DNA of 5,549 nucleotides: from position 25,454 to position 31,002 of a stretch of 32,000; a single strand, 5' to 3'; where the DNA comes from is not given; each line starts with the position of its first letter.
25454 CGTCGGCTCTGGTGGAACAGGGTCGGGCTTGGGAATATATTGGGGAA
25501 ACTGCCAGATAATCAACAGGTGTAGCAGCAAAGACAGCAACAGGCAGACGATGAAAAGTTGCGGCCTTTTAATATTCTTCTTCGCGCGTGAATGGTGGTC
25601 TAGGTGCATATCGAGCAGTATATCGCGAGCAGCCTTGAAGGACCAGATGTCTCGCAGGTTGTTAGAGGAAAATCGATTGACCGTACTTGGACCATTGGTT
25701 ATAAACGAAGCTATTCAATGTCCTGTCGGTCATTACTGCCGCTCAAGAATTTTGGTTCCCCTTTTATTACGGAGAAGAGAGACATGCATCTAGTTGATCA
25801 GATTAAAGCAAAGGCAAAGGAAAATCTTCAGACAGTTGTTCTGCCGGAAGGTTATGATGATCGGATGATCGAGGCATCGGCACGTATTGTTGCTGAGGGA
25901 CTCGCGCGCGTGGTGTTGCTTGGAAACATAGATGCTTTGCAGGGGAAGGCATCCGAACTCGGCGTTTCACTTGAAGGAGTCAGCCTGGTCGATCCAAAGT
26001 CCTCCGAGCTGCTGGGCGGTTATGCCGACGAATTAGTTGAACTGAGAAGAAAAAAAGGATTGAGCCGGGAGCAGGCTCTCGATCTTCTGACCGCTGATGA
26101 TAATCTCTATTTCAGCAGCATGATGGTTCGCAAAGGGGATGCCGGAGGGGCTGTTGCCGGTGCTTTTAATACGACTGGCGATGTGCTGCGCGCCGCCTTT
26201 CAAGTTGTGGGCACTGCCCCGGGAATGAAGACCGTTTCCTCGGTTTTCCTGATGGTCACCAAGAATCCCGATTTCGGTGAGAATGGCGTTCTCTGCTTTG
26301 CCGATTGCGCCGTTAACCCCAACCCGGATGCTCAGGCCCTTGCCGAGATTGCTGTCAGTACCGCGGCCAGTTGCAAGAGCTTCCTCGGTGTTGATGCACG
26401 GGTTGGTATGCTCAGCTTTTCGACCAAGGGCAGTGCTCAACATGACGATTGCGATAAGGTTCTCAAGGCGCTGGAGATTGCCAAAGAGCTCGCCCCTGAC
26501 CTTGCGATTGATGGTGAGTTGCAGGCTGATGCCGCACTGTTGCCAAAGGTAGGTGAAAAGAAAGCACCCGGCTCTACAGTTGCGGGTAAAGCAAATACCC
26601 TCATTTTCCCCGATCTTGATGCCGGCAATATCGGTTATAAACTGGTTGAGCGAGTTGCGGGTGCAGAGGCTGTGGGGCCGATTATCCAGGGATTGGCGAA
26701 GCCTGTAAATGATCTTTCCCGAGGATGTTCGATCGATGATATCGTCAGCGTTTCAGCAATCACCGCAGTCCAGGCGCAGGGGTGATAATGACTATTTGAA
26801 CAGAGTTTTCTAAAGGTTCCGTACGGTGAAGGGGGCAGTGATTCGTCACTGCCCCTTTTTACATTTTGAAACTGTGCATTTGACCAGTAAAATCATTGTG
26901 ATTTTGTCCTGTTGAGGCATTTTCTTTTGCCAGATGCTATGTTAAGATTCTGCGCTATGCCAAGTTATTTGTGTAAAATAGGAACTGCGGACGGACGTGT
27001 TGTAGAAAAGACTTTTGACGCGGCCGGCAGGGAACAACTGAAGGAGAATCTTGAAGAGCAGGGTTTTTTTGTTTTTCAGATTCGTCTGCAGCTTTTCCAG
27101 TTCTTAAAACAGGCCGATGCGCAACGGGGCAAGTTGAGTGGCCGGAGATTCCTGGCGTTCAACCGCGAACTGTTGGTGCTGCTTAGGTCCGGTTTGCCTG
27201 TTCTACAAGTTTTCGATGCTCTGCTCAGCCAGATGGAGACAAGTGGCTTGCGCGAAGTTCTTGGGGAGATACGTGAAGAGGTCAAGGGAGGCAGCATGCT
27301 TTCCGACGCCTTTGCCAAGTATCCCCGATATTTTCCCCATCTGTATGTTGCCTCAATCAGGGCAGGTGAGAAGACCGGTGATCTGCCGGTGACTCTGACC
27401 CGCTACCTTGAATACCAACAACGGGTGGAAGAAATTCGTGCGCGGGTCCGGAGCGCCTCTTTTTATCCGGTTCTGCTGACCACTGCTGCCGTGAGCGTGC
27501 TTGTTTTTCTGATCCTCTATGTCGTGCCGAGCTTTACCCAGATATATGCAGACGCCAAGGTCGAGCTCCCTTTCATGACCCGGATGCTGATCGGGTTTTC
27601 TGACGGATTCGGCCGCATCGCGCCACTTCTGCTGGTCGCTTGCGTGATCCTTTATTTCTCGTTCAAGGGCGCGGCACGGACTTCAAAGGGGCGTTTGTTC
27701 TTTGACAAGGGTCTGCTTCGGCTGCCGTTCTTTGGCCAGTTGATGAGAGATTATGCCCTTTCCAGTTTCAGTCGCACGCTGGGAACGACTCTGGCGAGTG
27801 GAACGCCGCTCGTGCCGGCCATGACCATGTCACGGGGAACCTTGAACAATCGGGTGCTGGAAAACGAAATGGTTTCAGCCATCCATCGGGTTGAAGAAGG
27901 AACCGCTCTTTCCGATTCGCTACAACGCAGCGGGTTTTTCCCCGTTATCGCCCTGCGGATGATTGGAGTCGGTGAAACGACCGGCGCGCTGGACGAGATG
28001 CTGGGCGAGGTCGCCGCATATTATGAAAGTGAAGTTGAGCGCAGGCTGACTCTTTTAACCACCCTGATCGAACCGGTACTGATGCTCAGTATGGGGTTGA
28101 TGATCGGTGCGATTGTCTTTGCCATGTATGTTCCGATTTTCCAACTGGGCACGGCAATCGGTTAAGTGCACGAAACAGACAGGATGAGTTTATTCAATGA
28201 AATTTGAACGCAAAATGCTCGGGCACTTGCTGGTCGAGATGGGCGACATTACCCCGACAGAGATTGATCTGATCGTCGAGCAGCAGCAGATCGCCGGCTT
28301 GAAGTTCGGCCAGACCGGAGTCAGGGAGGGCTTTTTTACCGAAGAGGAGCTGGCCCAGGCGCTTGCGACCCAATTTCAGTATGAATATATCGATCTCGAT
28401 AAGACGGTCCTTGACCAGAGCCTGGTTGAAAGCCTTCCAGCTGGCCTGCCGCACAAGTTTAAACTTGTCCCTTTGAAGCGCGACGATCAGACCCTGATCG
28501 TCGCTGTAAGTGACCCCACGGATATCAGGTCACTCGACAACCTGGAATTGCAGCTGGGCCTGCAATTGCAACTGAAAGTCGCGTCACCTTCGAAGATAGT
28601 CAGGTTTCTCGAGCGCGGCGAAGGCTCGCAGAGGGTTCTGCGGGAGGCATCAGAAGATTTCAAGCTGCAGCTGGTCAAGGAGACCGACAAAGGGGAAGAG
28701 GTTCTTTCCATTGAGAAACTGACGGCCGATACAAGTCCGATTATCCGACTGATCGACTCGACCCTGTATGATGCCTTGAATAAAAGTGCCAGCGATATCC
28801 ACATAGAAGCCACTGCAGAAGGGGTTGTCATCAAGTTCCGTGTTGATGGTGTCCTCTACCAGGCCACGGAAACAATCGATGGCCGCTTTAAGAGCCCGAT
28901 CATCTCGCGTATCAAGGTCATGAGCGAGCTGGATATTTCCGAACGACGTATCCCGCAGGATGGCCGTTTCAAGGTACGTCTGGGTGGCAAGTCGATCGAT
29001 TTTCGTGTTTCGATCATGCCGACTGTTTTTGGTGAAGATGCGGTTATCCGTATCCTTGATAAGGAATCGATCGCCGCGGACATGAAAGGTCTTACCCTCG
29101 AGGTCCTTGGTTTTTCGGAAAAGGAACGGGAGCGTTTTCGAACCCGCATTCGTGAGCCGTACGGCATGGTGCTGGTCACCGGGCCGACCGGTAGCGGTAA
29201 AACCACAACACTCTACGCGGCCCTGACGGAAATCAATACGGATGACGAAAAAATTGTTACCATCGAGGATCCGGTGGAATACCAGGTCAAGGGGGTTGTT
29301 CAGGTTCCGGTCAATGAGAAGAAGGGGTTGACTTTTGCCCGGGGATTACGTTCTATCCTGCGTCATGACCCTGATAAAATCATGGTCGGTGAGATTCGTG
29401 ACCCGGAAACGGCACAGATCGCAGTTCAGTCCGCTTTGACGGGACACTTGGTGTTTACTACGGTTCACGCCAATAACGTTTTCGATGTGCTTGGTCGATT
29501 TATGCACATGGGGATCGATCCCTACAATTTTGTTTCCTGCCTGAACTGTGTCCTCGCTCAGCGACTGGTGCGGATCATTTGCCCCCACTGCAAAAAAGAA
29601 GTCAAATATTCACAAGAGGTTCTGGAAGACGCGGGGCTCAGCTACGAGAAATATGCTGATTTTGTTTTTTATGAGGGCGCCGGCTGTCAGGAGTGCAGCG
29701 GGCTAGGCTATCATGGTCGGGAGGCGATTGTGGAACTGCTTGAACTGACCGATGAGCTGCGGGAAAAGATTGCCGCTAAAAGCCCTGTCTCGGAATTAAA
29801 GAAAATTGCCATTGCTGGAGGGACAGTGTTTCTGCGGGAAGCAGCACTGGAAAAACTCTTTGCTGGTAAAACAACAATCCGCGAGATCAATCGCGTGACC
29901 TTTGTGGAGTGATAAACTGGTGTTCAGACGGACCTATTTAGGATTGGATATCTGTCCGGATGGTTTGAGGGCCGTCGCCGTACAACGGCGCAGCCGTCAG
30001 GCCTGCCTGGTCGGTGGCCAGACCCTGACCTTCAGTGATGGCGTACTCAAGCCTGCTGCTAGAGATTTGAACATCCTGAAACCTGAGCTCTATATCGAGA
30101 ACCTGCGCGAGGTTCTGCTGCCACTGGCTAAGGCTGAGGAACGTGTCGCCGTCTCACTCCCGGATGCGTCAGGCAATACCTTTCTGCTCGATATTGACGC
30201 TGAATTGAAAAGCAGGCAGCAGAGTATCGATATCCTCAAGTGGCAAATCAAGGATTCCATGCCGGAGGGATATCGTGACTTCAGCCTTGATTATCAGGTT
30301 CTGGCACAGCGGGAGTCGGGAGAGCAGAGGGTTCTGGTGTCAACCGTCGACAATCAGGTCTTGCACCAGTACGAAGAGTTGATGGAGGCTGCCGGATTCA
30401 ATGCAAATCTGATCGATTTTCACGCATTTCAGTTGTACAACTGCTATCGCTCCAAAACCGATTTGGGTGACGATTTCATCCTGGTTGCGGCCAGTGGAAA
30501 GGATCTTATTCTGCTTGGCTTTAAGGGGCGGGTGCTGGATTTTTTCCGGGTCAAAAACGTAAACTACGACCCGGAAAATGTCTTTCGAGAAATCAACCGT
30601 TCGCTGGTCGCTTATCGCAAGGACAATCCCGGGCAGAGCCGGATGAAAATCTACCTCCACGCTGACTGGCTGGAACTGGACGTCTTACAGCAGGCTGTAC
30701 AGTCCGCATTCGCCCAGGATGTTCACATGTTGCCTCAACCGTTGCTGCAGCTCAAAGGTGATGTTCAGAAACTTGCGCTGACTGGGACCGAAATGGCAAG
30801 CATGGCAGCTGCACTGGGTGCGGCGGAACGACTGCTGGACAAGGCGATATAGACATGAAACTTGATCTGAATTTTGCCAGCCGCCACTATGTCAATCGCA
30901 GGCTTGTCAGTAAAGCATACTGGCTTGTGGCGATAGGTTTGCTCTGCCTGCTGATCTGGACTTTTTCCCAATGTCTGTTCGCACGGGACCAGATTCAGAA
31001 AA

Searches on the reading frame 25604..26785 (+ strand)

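Call 21: search_protein_families(library=pfam, proteins=[window:25604-26785:+], max_evalue=0.001)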
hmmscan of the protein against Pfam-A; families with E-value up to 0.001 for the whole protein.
window:25604-26785:+ (393 aa): 1 family
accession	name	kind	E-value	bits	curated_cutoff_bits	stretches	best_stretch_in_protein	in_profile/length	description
PF01515.24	PTA_PTB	-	8.5e-118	393.8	24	1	63-388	2-319/319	Phosphate acetyl/butaryl transferase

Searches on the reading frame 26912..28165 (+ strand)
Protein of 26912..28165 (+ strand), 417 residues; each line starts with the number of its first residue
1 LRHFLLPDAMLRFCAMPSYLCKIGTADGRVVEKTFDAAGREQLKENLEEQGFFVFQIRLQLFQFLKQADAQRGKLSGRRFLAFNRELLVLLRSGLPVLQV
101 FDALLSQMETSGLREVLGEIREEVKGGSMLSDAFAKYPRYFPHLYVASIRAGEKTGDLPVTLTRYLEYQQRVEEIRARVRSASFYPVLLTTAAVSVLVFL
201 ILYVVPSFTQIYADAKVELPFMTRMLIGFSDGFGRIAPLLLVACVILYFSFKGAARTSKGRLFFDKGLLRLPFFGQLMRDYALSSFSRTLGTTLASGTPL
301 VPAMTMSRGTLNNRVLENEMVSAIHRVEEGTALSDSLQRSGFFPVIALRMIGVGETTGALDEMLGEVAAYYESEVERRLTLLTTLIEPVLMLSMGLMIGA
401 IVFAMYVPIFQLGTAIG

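Call 21: search_protein_families(library=pfam, proteins=[window:26912-28165:+], max_evalue=0.001)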
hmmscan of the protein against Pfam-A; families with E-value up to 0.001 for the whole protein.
window:26912-28165:+ (417 aa): 1 family
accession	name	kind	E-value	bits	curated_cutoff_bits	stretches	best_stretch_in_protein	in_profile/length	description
PF00482.28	T2SSF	-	3.9e-56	188.8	25.2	2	286-408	1-125/125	Type II secretion system (T2SS), protein F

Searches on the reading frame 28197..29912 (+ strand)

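Call 21: search_protein_families(library=pfam, proteins=[window:28197-29912:+], max_evalue=0.001)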
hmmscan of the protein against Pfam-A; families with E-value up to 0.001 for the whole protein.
window:28197-29912:+ (571 aa): 5 families
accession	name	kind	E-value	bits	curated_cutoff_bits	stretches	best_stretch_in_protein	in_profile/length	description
PF00437.27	T2SSE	-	4.1e-128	427.6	24.9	1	177-566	3-370/370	Type II/IV secretion system protein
PF05157.20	MshEN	-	3.7e-17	62.5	23.1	1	60-146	1-88/90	MshEN domain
PF25199.1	nSTAND_NTPase5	-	2.4e-05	24.6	34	1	319-359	38-79/145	Novel STAND NTPase 5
PF13191.12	AAA_16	-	8e-05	23.6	32.6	1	316-389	19-80/167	AAA ATPase domain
PF13401.12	AAA_22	-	0.00015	22.5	27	0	322-365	5-48/130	AAA domain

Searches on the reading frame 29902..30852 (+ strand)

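Call 21: search_protein_families(library=pfam, proteins=[window:29902-30852:+], max_evalue=0.001)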
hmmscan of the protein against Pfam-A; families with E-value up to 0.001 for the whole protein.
window:29902-30852:+ (316 aa): 1 family
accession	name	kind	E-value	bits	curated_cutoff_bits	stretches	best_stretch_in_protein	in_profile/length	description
PF11104.14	PilM_2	-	1.9e-07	30.8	27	1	14-181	1-165/340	Type IV pilus assembly protein PilM;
